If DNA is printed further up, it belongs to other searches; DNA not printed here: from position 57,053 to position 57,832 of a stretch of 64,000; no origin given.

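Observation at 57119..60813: Rrf2-LLM-DUF896-LLM-Hsp33 operon: candidate oxidative/thiol-stress detox and chaperone system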

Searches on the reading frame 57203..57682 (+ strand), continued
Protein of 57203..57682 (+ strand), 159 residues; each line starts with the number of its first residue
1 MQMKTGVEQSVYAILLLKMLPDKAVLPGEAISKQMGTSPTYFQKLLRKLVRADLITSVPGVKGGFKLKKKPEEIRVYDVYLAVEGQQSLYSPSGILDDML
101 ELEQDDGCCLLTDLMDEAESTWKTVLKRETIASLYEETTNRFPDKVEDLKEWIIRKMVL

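Call 19: search_solved_structures(query=window:57203-57682:+, max_evalue=0.001, show_alignments=4)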
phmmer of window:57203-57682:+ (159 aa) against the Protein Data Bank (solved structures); distinct sequences matched with E-value up to 0.001: 9.
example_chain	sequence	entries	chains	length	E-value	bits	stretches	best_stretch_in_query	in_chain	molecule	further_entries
6y45_A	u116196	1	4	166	1.1e-10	44.8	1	2-155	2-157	Rrf2 family transcriptional regulator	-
6hsd_A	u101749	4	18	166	1.5e-10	44.4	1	2-155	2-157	Rrf2 family transcriptional regulator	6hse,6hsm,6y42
7zpn_A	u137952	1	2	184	1e-07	35.1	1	19-87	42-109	HTH-type transcriptional regulator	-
1xd7_A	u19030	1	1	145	1.7e-07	34.4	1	13-91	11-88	ywnA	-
4cic_A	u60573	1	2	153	1.4e-06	31.4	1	29-88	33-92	TRANSCRIPTIONAL REGULATOR, BADM/RRF2 FAMILY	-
3t8r_A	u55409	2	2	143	5.4e-05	26.3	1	24-86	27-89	Staphylococcus aureus CymR | Staphylococcus aureus CymR (oxidized form)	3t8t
4hf0_A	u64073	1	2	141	0.00043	23.4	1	10-85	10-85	HTH-type transcriptional regulator IscR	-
4chu_A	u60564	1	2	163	0.00064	22.8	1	11-85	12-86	HTH-TYPE TRANSCRIPTIONAL REGULATOR ISCR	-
4hf1_A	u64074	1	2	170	0.00066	22.8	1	10-85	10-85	HTH-type transcriptional regulator IscR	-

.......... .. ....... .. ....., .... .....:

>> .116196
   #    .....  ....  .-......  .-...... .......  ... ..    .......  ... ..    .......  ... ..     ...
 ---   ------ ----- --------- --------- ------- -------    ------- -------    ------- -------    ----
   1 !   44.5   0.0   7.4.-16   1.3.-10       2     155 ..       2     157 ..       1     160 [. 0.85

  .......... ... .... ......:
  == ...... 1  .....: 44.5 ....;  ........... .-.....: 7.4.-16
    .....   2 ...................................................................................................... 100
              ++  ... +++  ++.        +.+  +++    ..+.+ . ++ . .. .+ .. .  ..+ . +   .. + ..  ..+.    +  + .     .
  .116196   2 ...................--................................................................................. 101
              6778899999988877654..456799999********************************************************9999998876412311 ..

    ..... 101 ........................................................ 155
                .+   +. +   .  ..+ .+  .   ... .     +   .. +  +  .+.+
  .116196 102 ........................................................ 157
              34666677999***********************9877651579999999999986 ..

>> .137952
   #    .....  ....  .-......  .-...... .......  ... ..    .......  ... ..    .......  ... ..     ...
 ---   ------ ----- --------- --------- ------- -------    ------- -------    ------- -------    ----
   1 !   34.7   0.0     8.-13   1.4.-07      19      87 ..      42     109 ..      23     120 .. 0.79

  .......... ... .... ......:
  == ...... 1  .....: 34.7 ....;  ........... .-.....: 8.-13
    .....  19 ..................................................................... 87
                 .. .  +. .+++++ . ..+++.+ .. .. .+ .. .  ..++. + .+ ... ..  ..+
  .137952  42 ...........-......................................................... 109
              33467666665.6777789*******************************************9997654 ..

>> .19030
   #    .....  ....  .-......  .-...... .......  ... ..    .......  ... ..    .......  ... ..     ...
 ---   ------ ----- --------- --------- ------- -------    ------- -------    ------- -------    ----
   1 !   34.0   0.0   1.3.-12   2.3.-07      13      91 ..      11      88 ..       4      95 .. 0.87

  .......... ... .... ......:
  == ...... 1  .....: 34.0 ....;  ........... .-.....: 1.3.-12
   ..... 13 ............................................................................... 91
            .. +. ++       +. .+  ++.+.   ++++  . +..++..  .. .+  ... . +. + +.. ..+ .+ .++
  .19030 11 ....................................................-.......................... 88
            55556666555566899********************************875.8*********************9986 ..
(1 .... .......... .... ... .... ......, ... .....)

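Call 25: find_encoding_contigs(protein=P0077, flank=6000, max_places=1)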
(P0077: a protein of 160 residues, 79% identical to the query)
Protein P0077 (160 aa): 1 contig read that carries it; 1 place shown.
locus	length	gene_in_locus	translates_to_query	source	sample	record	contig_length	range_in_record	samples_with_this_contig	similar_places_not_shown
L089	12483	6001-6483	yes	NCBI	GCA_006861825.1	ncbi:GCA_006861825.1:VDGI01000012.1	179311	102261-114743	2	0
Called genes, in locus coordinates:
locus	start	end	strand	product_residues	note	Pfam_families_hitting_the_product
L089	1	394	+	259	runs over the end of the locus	PF01557:FAA_hydrolase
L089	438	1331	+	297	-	PF01118:Semialdhyde_dh (weak), PF09290:AcetDehyd-dimer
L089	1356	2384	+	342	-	PF00682:HMGL-like, PF07836:DmpG_comm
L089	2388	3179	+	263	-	PF01557:FAA_hydrolase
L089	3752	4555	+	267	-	PF11299:DUF3100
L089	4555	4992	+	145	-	-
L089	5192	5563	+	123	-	PF00903:Glyoxalase (weak)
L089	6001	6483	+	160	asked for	PF02082:Rrf2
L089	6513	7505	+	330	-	PF00296:Bac_luciferase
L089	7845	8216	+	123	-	PF08863:YolD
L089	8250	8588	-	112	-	PF00893:Multi_Drug_Res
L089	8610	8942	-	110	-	PF00892:EamA (weak), PF00893:Multi_Drug_Res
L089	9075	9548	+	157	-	PF12867:DinB_2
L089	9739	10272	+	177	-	PF04542:Sigma70_r2, PF08281:Sigma70_r4_2, PF04545:Sigma70_r4 (weak)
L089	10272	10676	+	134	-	PF03551:PadR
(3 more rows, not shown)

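Call 26: find_encoding_contigs(protein=P0050, flank=6000, max_places=1)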
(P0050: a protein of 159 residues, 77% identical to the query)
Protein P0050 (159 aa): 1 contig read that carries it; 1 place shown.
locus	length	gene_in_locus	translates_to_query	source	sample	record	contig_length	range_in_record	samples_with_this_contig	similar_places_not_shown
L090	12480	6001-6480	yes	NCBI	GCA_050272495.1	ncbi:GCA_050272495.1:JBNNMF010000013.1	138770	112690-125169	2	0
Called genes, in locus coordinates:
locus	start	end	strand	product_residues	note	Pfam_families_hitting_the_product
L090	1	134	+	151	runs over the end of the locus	PF03862:SpoVAC_SpoVAEB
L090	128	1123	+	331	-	PF07451:SpoVAD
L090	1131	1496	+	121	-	PF03862:SpoVAC_SpoVAEB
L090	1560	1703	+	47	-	-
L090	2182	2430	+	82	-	PF14069:SpoVIF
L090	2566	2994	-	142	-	PF00583:Acetyltransf_1, PF13673:Acetyltransf_10, PF13444:Acetyltransf_5 (faint), PF13508:Acetyltransf_7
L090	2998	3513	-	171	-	PF02834:LigT_PEase, PF13563:2_5_RNA_ligase2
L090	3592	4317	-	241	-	PF00756:Esterase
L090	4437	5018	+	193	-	PF04608:PgpA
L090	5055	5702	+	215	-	PF00565:SNase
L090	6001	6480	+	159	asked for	PF02082:Rrf2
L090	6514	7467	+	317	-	PF00296:Bac_luciferase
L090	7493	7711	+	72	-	PF05979:DUF896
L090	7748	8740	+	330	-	PF00296:Bac_luciferase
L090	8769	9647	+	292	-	PF01430:HSP33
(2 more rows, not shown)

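Call 27: find_encoding_contigs(protein=P0059, flank=6000, max_places=1)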
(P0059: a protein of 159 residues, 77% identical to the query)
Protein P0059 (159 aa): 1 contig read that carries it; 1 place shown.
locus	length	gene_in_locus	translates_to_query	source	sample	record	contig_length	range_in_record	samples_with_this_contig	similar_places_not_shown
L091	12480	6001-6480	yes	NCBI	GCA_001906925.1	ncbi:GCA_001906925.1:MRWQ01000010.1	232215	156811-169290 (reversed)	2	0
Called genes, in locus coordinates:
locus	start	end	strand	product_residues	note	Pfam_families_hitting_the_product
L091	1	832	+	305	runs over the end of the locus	PF00781:DAGK_cat, PF19279:YegS_C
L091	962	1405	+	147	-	PF22381:Staph_reg_Sar_Rot (faint), PF01978:TrmB (weak), PF12802:MarR_2, PF01047:MarR, PF13412:HTH_24 (weak), PF13463:HTH_27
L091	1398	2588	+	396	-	PF00083:Sugar_tr (weak), PF07690:MFS_1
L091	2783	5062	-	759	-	PF02463:SMC_N (faint), PF13175:AAA_15 (faint), PF13191:AAA_16 (faint), PF13555:AAA_29 (faint), PF20703:nSTAND1 (faint), PF13304:AAA_21 (faint), PF00684:DnaJ_CXXCXGXG (faint), PF00005:ABC_tran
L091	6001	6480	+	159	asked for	PF02082:Rrf2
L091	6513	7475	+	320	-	PF00296:Bac_luciferase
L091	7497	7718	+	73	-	PF05979:DUF896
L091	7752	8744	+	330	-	PF00296:Bac_luciferase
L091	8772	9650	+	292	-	PF01430:HSP33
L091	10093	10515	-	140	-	PF16242:Pyrid_ox_like, PF01243:PNPOx_N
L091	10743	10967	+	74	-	-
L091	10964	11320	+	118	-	PF09858:DUF2085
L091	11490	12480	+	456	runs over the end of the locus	PF01938:TRAM, PF05958:tRNA_U5-meth_tr, PF05175:MTS (weak), PF06325:PrmA (weak), PF02475:TRM5-TYW2_MTfase, PF09445:Methyltransf_15 (weak), PF13649:Methyltransf_25 (weak), PF13847:Methyltransf_31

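Call 52: search_protein_representatives(protein=window:57203-57682:+)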
Query: 159 residues. Proteins with E-value up to 0.001 (for the whole library): 1906; up to 1e-10: 69; up to 1e-30: 7. The best 150 are listed.
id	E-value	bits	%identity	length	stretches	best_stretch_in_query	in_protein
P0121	1.8e-64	232.4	69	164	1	1-158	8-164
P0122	4.4e-42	159.7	75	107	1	1-103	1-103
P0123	3.7e-36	140.5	47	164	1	1-153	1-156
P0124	9.0e-36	139.2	47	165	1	1-154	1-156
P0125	1.5e-34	135.3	68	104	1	61-159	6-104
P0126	3.0e-33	131.0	49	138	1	1-136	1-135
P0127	6.2e-31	123.5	88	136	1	1-72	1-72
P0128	3.2e-27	111.5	67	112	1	76-158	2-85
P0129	3.2e-27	111.5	66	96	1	3-89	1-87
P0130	3.3e-22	95.2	68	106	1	1-72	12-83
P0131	3.1e-20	88.8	59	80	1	81-159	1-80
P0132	1.5e-19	86.6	52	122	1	1-92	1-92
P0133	1.6e-19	86.4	36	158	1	1-154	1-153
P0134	1.0e-16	77.3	31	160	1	1-153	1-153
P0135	3.0e-16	75.8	38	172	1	1-142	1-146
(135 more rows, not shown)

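Call 54: predict_structure(alignment_id=A1)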
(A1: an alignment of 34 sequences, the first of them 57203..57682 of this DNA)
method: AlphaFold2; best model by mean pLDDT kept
length: 159 residues; sequences in the alignment: 34
mean_pLDDT: 76.4   pTM: 0.71
mean pLDDT of the five models: 76.4, 74.7, 58.2, 55.1, 51.9
residues with pLDDT >= 90: 34; 70-90: 78; 50-70: 24; < 50: 23
segments of 3 or more residues with pLDDT < 50: 1-3, 89-107
pLDDT, mean of each block of 10 residues (from residue 1): 71 90 87 83 91 89 86 89 69 43 47 57 69 84 81 87
secondary structure, 60 per line:
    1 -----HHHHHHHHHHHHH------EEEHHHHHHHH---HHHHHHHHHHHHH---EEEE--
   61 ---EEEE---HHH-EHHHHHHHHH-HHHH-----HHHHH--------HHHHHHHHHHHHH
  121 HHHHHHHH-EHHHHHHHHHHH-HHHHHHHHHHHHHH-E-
elements in order: H6-18 E25-27 H28-35 H39-51 E55-58 E64-67 H76-84 H86-89 H95-99 H108-128 H131-141 H143-156

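Call 64: fold_search(model_id=the predicted structure, library=pdb)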
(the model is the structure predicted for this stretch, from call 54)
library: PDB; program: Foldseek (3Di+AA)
matches with E <= 10: 1743; with E <= 0.001: 36
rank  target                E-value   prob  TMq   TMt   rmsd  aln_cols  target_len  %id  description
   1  6hsd_C                1.7e-08  1.00  0.68  0.68   9.0       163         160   26  Crystal structure of the oxidized form of the transcription regulator RsrR (released 2019-01-30)
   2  6hsd_B                1.8e-08  1.00  0.69  0.69   6.3       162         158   26  Crystal structure of the oxidized form of the transcription regulator RsrR (released 2019-01-30)
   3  6y45_B                2.4e-08  1.00  0.70  0.71   7.2       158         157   27  Crystal Structure of the H33A variant of RsrR (released 2020-03-04)
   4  6hsd_A                2.9e-08  1.00  0.70  0.67   5.8       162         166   26  Crystal structure of the oxidized form of the transcription regulator RsrR (released 2019-01-30)
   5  6hsm_B                2.9e-08  1.00  0.69  0.67   6.2       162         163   26  Structure of partially reduced RsrR in space group P2(1)2(1)2(1) (released 2019-01-30)
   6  6hsm_A                2.9e-08  1.00  0.68  0.66   9.0       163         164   26  Structure of partially reduced RsrR in space group P2(1)2(1)2(1) (released 2019-01-30)
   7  6y45_A                4.9e-08  1.00  0.70  0.68   7.1       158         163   27  Crystal Structure of the H33A variant of RsrR (released 2020-03-04)
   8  6hsm_G                4.9e-08  1.00  0.68  0.69   6.2       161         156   25  Structure of partially reduced RsrR in space group P2(1)2(1)2(1) (released 2019-01-30)
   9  6y42_A                1.1e-07  1.00  0.69  0.69   6.0       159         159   26  Crystal Structure of RsrR complexed to a 39 basepair DNA fragment of the rsrR promoter (released 2020-03-04)
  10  6hse_A                1.2e-07  1.00  0.69  0.68   6.2       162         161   26  Structure of dithionite-reduced RsrR in spacegroup P2(1) (released 2019-01-30)
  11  6hse_C                1.2e-07  1.00  0.68  0.68   8.8       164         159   26  Structure of dithionite-reduced RsrR in spacegroup P2(1) (released 2019-01-30)
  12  3t8r                  8.9e-07  1.00  0.65  0.84   3.0       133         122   24  Crystal structure of Staphylococcus aureus CymR (released 2012-05-16)
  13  3t8t                  1.4e-06  1.00  0.65  0.82   5.2       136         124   23  Crystal structure of Staphylococcus aureus CymR oxidized form (released 2012-05-16)
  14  2y75_E                2.0e-06  1.00  0.64  0.78   4.3       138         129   21  The Structure of CymR (YrzC) the Global Cysteine Regulator of B. subtilis (released 2011-08-03)
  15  4cic_B                2.3e-06  1.00  0.67  0.77   4.6       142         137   21  T. potens IscR (released 2014-05-28)
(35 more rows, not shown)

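Call 65: list_cluster_members(proteins=[P0123, P0124, P0126, P0133, P0134])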
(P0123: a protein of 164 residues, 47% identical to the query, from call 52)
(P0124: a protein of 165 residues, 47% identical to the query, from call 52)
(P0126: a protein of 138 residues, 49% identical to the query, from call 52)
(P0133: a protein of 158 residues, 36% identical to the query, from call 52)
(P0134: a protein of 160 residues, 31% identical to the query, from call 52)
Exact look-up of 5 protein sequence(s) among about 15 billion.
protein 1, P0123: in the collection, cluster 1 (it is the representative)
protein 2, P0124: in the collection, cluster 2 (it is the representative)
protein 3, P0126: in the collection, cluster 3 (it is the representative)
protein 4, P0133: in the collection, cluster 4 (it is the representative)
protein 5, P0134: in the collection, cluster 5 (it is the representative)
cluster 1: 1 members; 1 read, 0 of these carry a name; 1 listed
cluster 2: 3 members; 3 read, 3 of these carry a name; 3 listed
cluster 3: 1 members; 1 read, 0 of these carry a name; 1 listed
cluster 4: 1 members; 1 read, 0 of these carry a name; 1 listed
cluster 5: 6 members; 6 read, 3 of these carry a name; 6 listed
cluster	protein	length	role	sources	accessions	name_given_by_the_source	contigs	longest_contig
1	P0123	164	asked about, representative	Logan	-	-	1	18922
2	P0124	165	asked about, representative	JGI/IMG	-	Rrf2 family protein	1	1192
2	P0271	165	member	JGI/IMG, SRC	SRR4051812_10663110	Rrf2 family protein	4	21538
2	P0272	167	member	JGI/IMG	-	Rrf2 family protein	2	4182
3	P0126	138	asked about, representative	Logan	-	-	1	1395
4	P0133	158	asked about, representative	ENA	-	-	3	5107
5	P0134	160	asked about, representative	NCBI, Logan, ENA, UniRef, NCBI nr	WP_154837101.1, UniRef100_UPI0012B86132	RrF2 family transcriptional regulator [Staphylococcus sp. Marseille-Q1834] | RrF2 family transcriptional regulator n=1 Tax=Staphylococcus sp. Marseille-Q1834 ...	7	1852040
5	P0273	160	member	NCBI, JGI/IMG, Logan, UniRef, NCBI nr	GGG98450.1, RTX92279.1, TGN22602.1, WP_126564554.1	Rrf2 family transcriptional regulator [Staphylococcus pragensis] | Rrf2 family transcriptional regulator n=1 Tax=Staphylococcus pragensis TaxID=1611836 ...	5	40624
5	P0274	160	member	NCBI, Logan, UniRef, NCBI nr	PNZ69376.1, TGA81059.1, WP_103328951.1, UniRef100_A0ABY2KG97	Rrf2 family transcriptional regulator [Staphylococcus croceilyticus] | Rrf2 family transcriptional regulator n=1 Tax=Staphylococcus croceilyticus TaxID=319942 ...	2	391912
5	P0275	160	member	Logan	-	-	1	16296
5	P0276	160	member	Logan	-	-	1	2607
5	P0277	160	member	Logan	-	-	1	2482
